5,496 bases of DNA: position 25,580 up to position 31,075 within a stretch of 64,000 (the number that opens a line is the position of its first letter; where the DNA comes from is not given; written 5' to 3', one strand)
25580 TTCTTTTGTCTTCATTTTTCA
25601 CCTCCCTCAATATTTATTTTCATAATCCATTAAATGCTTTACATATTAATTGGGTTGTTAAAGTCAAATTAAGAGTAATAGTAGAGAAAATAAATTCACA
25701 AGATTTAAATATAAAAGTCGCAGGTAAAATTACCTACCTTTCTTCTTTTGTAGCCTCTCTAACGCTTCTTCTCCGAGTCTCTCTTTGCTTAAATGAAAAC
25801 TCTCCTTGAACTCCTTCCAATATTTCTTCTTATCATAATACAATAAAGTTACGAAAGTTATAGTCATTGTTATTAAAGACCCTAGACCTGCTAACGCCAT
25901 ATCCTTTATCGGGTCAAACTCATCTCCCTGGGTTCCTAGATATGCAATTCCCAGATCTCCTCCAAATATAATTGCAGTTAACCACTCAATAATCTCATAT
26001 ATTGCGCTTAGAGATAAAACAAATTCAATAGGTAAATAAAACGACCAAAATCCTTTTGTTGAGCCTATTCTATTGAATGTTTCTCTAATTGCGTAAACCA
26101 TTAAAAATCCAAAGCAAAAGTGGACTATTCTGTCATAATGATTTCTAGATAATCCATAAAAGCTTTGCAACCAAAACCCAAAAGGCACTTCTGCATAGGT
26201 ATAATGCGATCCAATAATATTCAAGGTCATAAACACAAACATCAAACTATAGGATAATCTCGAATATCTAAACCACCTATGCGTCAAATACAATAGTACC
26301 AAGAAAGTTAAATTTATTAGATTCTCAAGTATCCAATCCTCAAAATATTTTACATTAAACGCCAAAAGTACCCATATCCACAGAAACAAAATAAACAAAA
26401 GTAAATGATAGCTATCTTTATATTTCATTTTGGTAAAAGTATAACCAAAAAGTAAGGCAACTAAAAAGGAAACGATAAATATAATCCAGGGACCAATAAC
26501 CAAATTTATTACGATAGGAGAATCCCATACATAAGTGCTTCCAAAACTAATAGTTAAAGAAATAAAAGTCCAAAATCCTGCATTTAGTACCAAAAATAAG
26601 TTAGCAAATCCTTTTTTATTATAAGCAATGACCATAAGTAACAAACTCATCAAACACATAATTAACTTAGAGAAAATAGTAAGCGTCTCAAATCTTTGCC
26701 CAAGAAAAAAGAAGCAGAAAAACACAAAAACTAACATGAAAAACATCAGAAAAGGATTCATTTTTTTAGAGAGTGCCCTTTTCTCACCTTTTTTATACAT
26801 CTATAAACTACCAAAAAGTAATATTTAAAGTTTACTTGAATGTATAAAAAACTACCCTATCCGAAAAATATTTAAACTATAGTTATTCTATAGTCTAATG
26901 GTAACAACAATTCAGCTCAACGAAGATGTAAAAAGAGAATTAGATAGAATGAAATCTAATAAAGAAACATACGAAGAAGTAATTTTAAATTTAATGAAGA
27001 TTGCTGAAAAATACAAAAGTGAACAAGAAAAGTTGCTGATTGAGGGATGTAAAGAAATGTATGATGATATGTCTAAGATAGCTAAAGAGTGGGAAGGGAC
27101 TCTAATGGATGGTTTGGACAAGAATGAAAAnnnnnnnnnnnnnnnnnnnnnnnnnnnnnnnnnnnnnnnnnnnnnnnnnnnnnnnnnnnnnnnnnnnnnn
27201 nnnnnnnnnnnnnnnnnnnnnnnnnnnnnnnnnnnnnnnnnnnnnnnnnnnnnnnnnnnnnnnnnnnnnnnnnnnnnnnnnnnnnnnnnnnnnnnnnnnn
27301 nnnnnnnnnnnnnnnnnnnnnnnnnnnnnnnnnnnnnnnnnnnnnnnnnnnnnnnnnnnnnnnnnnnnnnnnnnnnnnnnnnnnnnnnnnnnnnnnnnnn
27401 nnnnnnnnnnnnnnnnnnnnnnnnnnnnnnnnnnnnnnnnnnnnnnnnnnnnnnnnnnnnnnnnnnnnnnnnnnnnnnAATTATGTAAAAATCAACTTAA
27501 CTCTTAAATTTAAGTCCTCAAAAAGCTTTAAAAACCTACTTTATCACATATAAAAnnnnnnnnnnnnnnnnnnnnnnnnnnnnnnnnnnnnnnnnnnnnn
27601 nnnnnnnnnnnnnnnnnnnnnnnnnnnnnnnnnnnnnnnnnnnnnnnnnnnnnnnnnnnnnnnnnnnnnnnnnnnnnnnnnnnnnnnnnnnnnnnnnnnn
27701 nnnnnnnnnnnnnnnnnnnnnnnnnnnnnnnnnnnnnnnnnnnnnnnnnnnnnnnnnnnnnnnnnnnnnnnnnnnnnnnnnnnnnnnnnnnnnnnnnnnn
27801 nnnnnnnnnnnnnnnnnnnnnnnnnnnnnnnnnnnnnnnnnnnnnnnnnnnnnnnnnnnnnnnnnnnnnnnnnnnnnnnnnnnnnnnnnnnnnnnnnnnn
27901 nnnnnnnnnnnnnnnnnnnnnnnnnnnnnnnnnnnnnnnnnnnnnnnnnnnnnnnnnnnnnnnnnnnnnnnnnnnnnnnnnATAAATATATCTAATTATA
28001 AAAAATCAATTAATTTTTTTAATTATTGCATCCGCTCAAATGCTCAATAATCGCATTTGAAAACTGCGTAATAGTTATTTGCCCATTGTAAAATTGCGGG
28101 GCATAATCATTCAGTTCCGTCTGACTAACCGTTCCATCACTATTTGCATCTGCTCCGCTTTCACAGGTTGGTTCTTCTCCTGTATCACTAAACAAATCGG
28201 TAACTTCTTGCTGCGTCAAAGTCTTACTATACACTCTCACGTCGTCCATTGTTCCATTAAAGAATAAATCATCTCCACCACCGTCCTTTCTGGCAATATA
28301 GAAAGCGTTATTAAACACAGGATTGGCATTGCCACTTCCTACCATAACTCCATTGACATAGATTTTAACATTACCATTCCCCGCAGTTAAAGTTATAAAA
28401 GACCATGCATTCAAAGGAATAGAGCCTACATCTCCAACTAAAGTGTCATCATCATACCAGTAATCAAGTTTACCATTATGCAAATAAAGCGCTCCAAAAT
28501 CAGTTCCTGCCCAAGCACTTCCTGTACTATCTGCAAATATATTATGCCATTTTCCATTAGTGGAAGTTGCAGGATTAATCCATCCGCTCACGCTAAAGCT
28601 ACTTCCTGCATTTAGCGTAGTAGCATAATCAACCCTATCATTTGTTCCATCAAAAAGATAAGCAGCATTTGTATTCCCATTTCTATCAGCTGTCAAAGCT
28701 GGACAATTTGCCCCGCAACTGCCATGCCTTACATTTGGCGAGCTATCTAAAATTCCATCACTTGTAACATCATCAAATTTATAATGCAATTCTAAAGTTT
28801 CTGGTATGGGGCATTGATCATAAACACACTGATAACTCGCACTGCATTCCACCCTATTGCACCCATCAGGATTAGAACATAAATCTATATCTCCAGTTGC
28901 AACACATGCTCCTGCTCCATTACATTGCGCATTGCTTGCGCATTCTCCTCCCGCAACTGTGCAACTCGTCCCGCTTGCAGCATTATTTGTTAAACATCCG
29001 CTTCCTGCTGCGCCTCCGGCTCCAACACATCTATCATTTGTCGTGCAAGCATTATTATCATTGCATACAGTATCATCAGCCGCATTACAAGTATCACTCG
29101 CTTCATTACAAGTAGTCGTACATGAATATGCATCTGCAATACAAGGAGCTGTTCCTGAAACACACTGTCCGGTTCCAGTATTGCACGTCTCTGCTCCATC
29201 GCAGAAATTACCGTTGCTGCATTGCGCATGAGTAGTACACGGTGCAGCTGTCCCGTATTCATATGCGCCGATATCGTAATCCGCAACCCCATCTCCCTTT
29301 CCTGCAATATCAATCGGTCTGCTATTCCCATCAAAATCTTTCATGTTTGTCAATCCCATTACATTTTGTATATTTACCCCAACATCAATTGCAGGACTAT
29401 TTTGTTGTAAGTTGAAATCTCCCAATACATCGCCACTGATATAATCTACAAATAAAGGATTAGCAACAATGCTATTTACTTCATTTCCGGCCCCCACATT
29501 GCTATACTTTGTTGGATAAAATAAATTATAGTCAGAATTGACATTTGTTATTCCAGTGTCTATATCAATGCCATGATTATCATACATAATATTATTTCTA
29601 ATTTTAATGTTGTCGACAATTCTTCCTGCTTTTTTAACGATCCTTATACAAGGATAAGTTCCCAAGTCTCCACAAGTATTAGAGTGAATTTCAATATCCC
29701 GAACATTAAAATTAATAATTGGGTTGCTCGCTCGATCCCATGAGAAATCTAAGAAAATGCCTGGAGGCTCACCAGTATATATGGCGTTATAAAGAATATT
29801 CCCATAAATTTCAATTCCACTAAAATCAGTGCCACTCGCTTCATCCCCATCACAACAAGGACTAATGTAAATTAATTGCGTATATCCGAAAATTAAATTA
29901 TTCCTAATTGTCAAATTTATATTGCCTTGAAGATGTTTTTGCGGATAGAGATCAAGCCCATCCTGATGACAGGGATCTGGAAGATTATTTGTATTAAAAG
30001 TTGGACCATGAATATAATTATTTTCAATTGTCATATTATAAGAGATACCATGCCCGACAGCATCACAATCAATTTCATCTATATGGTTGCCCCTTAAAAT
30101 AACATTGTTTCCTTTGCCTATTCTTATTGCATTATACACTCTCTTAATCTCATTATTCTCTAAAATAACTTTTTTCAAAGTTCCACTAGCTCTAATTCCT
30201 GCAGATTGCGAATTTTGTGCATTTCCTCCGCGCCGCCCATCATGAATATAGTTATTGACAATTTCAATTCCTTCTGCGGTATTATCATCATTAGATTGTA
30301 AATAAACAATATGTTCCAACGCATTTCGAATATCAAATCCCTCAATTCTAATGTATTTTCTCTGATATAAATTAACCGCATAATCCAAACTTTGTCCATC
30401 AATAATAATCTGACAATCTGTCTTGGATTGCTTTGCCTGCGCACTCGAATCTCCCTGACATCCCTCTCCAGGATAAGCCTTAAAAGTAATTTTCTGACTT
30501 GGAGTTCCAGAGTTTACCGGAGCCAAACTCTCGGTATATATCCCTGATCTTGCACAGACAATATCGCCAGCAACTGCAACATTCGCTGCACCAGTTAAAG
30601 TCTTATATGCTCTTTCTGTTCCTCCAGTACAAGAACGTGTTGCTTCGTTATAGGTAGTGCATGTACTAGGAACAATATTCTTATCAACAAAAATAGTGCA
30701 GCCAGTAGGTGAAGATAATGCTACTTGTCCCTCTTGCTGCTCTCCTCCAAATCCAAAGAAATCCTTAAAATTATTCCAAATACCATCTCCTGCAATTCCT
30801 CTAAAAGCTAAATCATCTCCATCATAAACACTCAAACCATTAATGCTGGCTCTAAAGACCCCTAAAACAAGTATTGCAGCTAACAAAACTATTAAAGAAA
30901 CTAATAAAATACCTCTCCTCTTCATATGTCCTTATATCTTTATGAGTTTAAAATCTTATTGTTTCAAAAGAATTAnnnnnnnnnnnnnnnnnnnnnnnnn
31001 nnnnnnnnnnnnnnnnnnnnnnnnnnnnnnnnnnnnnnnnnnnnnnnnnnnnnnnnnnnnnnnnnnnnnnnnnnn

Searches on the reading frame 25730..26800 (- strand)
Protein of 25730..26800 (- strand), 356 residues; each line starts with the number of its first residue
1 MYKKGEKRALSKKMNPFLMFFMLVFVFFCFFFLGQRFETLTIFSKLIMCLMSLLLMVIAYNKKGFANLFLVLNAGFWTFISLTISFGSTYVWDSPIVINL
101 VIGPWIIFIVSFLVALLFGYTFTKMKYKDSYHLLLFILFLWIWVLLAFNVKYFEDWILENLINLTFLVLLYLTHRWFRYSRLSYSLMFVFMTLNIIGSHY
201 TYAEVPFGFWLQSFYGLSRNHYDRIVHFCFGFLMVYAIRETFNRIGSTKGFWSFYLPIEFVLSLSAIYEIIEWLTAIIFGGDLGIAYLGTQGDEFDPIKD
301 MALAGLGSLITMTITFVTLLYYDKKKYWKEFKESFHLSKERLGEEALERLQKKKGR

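Call 9: search_protein_families(library=pfam, proteins=[window:25730-26800:-], max_evalue=0.001)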
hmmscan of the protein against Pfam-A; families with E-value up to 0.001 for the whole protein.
window:25730-26800:- (356 aa): 1 family
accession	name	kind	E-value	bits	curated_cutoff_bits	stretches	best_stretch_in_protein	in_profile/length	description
PF09997.14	DUF2238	-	4.4e-49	166.4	26.4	1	165-304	2-140/140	Predicted membrane protein (DUF2238)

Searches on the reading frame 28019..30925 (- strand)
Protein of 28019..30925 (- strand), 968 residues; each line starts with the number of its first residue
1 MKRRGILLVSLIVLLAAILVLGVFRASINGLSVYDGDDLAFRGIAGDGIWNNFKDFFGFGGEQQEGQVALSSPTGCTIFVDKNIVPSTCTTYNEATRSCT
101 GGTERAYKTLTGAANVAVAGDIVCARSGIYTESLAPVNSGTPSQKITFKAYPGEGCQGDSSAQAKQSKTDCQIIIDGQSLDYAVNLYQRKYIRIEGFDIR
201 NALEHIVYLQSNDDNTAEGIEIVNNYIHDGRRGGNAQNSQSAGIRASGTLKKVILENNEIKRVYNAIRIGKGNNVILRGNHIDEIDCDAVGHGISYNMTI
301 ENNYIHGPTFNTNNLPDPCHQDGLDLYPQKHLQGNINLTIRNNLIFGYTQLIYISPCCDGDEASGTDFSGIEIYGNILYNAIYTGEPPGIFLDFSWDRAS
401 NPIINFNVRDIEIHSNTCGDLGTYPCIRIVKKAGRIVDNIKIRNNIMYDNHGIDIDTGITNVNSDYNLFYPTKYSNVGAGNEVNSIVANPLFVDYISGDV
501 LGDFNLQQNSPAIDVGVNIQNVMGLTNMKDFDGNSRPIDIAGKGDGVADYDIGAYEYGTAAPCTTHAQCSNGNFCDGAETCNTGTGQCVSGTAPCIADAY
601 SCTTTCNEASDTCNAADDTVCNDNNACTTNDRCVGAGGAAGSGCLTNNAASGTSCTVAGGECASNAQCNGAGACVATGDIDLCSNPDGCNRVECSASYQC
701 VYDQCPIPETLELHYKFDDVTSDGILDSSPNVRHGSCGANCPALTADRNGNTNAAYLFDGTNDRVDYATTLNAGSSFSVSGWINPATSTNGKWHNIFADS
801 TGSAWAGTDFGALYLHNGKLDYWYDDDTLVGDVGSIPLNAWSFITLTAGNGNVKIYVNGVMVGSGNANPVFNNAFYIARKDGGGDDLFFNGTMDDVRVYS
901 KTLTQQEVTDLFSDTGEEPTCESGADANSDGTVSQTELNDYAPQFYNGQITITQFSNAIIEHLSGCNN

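Call 9: search_protein_families(library=pfam, proteins=[window:28019-30925:-], max_evalue=0.001)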
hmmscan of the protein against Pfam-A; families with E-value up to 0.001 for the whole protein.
window:28019-30925:- (968 aa): 2 families
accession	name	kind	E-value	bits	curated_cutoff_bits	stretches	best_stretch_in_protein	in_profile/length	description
PF13385.13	Laminin_G_3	-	1.7e-22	80.6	27.6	1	759-908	1-150/151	Concanavalin A-like lectin/glucanases superfamily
PF13229.12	Beta_helix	-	8.5e-07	29.2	25.9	1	183-349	2-138/158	Right handed beta helix region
